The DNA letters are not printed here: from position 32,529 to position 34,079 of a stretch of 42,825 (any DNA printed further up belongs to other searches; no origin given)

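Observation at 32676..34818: Orphan EctB/Dat-type diaminobutyrate aminotransferase coupled to a TupA-like ATP-grasp ligase inside a polysaccharide operon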

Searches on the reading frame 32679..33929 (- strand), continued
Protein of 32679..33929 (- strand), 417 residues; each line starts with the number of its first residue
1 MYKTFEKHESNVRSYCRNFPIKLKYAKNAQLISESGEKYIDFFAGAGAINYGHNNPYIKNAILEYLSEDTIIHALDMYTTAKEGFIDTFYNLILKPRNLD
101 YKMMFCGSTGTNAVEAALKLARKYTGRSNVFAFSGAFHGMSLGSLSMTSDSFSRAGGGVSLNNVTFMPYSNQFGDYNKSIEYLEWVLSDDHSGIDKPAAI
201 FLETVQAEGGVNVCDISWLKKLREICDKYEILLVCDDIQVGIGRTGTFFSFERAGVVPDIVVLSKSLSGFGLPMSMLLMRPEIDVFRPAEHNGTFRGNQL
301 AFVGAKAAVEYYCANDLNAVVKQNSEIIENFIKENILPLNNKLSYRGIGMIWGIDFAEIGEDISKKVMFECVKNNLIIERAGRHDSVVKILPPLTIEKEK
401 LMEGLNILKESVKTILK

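Call 24: find_encoding_contigs(protein=P0079, flank=7000, max_places=2)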
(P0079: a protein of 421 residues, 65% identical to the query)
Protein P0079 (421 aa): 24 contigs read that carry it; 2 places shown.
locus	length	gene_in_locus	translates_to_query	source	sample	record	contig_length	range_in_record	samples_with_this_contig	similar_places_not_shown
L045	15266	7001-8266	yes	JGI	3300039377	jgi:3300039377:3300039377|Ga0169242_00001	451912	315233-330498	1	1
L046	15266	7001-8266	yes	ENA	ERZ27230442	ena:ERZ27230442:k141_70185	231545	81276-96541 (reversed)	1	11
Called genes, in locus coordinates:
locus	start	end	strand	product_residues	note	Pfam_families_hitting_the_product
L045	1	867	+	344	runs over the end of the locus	PF09820:AAA-ATPase_like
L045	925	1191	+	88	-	PF08011:PDDEXK_9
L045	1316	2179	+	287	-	PF01522:Polysacc_deac_1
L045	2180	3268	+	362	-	-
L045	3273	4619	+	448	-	PF01943:Polysacc_synt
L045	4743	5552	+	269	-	PF00535:Glycos_transf_2, PF10111:Glyco_tranf_2_2 (weak)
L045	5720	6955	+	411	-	-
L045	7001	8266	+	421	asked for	PF00202:Aminotran_3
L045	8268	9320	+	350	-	-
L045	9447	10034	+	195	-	PF14397:ATPgrasp_ST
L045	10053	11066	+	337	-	PF00106:adh_short (faint), PF01073:3Beta_HSD, PF01370:Epimerase, PF02719:Polysacc_synt_2, PF04321:RmlD_sub_bind (weak), PF13460:NAD_binding_10, PF16363:GDP_Man_Dehyd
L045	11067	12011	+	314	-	PF13477:Glyco_trans_4_2 (weak), PF13439:Glyco_transf_4, PF13692:Glyco_trans_1_4, PF00534:Glycos_transf_1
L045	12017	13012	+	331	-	PF02388:FemAB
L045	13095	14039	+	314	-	PF04613:LpxD, PF25084:LbH_EIF2B (faint), PF14602:Hexapep_2 (faint), PF00132:Hexapep, PF25087:GMPPB_C (weak)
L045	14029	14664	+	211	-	PF02585:PIG-L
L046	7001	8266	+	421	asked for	PF00202:Aminotran_3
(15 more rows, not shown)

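Call 25: search_solved_structures(query=window:32679-33929:-, max_evalue=1e-40, show_alignments=2)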
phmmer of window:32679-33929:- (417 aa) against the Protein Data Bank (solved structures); distinct sequences matched with E-value up to 1e-40: 26.
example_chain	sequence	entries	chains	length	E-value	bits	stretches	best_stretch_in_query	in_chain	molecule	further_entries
6rl5_A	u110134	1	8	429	2.2e-122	412.2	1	5-415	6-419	Diaminobutyrate--2-oxoglutarate transaminase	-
9s1q_A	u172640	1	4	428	4.1e-122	411.3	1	4-416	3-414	Diaminobutyrate-2-oxoglutarate transaminase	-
9s1p_H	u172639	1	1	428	2.8e-121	408.5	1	4-416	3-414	Diaminobutyrate-2-oxoglutarate transaminase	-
2eo5_A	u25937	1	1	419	9.4e-52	179.6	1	19-415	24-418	419aa long hypothetical aminotransferase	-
7vno_A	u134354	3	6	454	1.2e-51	179.2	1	20-415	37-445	454aa long hypothetical 4-aminobutyrate aminotransferase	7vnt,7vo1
8ht2_A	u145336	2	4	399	3.6e-48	167.8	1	19-412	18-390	Acetylornithine aminotransferase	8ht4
6wop_A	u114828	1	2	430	5.9e-48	167.1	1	25-415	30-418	4-aminobutyrate transaminase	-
2eh6_A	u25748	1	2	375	6.1e-47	163.8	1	15-410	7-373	Acetylornithine aminotransferase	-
2ord_A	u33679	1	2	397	8.4e-47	163.3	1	12-410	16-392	Acetylornithine aminotransferase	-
2e54_A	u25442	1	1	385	1.4e-46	162.6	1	15-410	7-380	Acetylornithine aminotransferase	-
4uox_A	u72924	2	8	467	1.8e-45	158.9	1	30-400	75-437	PUTRESCINE AMINOTRANSFERASE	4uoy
6wj8_A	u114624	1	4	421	1.9e-45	158.8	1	24-413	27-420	4-aminobutyrate aminotransferase PuuE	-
5h7d_A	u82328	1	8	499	2.2e-45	158.6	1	30-400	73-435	Putrescine aminotransferase,Immunoglobulin G-binding protein A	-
8cpl_A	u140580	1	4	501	2.3e-45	158.6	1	30-400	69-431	Putrescine aminotransferase,Immunoglobulin G-binding protein A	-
5x3f_A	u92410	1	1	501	2.3e-45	158.6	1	30-400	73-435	Putrescine aminotransferase,Immunoglobulin G-binding protein A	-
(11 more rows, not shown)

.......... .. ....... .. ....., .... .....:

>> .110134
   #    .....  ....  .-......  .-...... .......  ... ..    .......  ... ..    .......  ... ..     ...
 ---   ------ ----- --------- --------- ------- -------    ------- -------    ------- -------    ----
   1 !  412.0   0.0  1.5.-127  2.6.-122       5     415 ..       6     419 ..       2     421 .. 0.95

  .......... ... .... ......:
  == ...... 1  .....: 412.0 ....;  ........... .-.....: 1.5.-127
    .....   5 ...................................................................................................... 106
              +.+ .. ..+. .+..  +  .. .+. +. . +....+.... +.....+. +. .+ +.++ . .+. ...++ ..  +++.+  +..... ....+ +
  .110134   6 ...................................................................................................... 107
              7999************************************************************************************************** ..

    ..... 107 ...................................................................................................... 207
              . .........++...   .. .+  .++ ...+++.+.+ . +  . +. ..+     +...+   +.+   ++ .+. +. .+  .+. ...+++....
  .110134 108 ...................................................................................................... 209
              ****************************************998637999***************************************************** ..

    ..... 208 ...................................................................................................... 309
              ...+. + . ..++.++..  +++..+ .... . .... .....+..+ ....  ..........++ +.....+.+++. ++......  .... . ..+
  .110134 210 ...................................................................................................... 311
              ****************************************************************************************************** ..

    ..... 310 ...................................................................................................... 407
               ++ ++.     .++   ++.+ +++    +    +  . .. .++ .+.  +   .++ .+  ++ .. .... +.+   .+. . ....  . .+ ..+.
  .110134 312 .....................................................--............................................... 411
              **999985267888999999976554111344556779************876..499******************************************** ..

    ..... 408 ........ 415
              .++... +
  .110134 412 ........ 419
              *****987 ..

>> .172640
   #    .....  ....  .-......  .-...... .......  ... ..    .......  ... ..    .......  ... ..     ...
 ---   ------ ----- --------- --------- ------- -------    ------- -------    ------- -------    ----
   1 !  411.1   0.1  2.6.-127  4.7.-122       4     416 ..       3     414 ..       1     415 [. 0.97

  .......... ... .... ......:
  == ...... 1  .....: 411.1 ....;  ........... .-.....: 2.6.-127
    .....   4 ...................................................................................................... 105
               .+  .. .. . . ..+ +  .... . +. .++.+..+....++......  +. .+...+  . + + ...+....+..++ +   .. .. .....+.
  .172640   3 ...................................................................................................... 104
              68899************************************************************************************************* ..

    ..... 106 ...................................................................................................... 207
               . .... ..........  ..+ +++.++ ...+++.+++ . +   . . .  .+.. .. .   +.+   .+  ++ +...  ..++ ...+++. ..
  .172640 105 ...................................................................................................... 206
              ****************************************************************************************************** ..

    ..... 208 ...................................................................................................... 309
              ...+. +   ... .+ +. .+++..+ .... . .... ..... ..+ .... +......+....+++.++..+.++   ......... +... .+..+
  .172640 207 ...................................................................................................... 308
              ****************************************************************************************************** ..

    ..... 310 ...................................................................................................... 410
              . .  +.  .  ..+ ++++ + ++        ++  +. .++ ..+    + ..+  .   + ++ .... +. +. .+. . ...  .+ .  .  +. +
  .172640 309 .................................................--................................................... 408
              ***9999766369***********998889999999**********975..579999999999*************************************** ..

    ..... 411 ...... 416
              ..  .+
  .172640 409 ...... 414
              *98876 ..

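Call 31: find_related_loci(query=A1, collection=metagenome_contigs, flank=10000)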
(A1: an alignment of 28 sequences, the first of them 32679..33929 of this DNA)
Query A1 (417 aa) in metagenome_contigs; peptide patterns used: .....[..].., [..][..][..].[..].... (x = any residue, [..] = any of these).
600 stretches matched a pattern (row limit reached: there are more); 589 encode a relative of the query (tblastn E <= 1e-3); the best 80 are kept; 80 distinct loci.
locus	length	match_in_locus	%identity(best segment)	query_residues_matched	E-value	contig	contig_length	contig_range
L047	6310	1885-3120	69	1-412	0e+0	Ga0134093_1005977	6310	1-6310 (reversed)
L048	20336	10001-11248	67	1-417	0e+0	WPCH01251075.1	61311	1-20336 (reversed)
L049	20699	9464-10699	67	1-412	0e+0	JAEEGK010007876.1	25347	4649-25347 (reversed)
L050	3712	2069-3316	65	1-416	0e+0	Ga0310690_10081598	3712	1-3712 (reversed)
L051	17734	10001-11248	61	1-416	2e-180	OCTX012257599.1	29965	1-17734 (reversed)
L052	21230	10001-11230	61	1-410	4e-180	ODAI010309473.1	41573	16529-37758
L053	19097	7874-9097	61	5-416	4e-178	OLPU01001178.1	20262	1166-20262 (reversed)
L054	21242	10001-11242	62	1-417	9e-178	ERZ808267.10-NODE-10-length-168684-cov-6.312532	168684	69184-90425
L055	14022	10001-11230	62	5-417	6e-178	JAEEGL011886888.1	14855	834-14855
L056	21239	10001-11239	61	1-416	3e-175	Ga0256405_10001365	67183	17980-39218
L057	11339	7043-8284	60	1-416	1e-174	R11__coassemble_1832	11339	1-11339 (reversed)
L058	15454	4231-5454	61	5-416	5e-174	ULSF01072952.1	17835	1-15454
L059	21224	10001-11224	61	5-416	5e-174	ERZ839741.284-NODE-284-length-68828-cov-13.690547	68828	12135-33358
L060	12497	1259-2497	61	1-416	4e-174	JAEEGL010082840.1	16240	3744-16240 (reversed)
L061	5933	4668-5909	61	5-417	5e-174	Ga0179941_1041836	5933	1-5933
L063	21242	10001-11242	58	1-416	9e-171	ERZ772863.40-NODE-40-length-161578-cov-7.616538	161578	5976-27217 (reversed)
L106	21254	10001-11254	53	1-417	9e-150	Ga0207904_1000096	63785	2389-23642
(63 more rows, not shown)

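Call 35: search_protein_families(library=pfam, proteins=[L106:33-9986:+, L048:8249-9763:+, L048:11400-12524:-, L054:7979-9961:+, L054:11699-13513:+, L056:8357-9793:+, L056:11443-12654:+, L063:8733-9980:+, L063:11288-12727:+, L053:6571-7569:+], max_evalue=0.00001)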
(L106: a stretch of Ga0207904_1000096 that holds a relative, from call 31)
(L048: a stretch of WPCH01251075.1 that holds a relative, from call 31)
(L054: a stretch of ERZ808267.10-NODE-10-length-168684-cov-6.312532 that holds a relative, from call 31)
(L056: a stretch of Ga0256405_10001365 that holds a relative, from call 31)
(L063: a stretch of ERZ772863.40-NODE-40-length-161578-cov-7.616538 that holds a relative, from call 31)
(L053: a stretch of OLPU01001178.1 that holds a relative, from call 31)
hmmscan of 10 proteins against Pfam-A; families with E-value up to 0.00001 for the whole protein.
L106:33-9986:+ (3318 aa): 5 families
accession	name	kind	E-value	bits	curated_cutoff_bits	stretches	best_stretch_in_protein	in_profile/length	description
PF00668.25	Condensation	-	1.1e-256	852.2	30.6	3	481-935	3-455/456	Condensation domain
PF00501.34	AMP-binding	-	6.9e-205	680.6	29.9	3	2466-2822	1-384/384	AMP-binding enzyme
PF00550.31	PP-binding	-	6e-43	145.4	20.8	3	400-462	3-67/67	Phosphopantetheine attachment site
PF13193.12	AMP-binding_C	-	1.2e-27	97.1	24.5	2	2881-2957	1-76/76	AMP-binding enzyme C-terminal domain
PF00975.26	Thioesterase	-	1.3e-27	97.9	26.4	1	3069-3306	2-222/226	Thioesterase domain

L048:8249-9763:+ (505 aa): 2 families
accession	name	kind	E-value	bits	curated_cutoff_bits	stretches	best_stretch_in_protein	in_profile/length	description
PF08245.18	Mur_ligase_M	-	5.2e-32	111.9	24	1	123-328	1-199/200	Mur ligase middle domain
PF02875.26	Mur_ligase_C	-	2e-21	77.6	28.4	1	350-479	1-127/127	Mur ligase, glutamate ligase domain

L048:11400-12524:- (375 aa): 0 families

L054:7979-9961:+ (661 aa): 7 families
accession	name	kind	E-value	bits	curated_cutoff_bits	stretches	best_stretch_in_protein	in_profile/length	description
PF09334.17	tRNA-synt_1g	-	9.8e-113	377.3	20.1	2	156-363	180-390/391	tRNA synthetases class I (M)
PF00133.28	tRNA-synt_1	-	1.9e-34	119.6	22.7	2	3-216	22-243/414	tRNA synthetases class I (I, L, M and V)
PF01588.26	tRNA_bind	-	3.7e-27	94.7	27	1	567-658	2-95/96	Putative tRNA binding domain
PF19303.5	Anticodon_3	-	3.9e-11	43.5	23.5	1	384-523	10-147/152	Anticodon binding domain of methionyl tRNA ligase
PF01406.26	tRNA-synt_1e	-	1.8e-10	41.1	27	0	17-124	21-127/301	tRNA synthetases class I (C) catalytic domain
PF01921.24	tRNA-synt_1f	-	3e-09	36.7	27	0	261-354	240-334/360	tRNA synthetases class I (K)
PF08264.19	Anticodon_1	-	5e-08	33.4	25.1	1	397-481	13-96/148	Anticodon-binding domain of tRNA ligase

L054:11699-13513:+ (605 aa): 3 families
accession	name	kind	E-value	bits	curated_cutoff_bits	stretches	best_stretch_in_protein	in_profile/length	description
PF01380.27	SIS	-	4.4e-51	172.6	25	2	286-411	2-128/131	SIS domain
PF13522.11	GATase_6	-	1.2e-15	58.1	27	1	66-189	10-129/130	Glutamine amidotransferase domain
PF13537.11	GATase_7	-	1.9e-11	44.5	25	1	90-195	20-122/123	Glutamine amidotransferase domain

L056:8357-9793:+ (479 aa): 2 families
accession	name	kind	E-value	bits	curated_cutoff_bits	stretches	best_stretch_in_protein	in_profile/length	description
PF01276.26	OKR_DC_1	-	4.7e-29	101.8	27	1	47-294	50-295/417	Orn/Lys/Arg decarboxylase, major domain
PF00155.27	Aminotran_1_2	-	6.3e-06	26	19.7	0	63-352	43-333/361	Aminotransferase class I and II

L056:11443-12654:+ (404 aa): 1 family
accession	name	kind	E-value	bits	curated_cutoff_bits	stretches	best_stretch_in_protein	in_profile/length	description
PF00331.26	Glyco_hydro_10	-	4.6e-33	115.2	22.1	1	81-350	47-308/311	Glycosyl hydrolase family 10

L063:8733-9980:+ (416 aa): 0 families

L063:11288-12727:+ (480 aa): 2 families
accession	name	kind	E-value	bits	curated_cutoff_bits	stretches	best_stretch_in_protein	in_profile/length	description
PF01943.22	Polysacc_synt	-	2.7e-13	50.4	28.2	1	17-281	4-270/274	Polysaccharide biosynthesis protein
PF13440.11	Polysacc_synt_3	-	6.6e-11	42.4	23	1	38-331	1-292/293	Polysaccharide biosynthesis protein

L053:6571-7569:+ (333 aa): 2 families
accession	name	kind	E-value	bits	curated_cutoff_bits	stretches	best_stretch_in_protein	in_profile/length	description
PF01368.27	DHH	-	8e-14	52.4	28.1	1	21-169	2-125/125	DHH family, N-terminal domain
PF02272.25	DHHA1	-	4.9e-08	33.8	25.9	1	229-326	3-100/102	DHHA1 domain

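Call 54: search_protein_families(library=pfam, alignment_id=A2, max_evalue=0.00001)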
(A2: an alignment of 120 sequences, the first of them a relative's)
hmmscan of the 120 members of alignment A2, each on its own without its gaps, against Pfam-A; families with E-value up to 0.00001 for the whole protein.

A. member 1, L049:504-2399:+ (632 aa): 3 families
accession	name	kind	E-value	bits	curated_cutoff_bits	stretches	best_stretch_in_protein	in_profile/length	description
PF00733.27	Asn_synthase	-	3.7e-94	316.7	21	1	250-627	1-353/354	Asparagine synthase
PF13537.11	GATase_7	-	6.3e-39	133.2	25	1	51-172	2-122/123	Glutamine amidotransferase domain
PF13522.11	GATase_6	-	4.1e-35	121.1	27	1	30-167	1-130/130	Glutamine amidotransferase domain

B. families by the number of members that match (of 120 scanned): 96 families (the first 25 are shown)
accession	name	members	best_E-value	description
PF00534.26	Glycos_transf_1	15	3.4e-44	Glycosyl transferases group 1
PF13692.12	Glyco_trans_1_4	15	3.7e-38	Glycosyl transferases group 1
PF13439.12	Glyco_transf_4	11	9.5e-16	Glycosyltransferase Family 4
PF20706.3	GT4-conflict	11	8e-15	Family 4 Glycosyltransferase in conflict systems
PF14305.11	ATPgrasp_TupA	10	9e-72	TupA-like ATPgrasp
PF00535.33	Glycos_transf_2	9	7.7e-39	Glycosyl transferase family 2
PF00202.27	Aminotran_3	8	4e-76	Aminotransferase class-III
PF13641.12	Glyco_tranf_2_3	8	2.8e-11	Glycosyltransferase like family 2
PF00132.30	Hexapep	6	5.5e-31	Bacterial transferase hexapeptide (six repeats)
PF13579.12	Glyco_trans_4_4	6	6.4e-12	Glycosyl transferase 4-like domain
PF01370.27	Epimerase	5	9.8e-73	NAD dependent epimerase/dehydratase family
PF01757.29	Acyl_transf_3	5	4.1e-25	Acyltransferase domain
PF13477.12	Glyco_trans_4_2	5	8.3e-21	Glycosyl transferase 4-like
PF00106.31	adh_short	4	1.1e-45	short chain dehydrogenase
PF08541.16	ACP_syn_III_C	4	6.5e-29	3-Oxoacyl-[acyl-carrier-protein (ACP)] synthase III C terminal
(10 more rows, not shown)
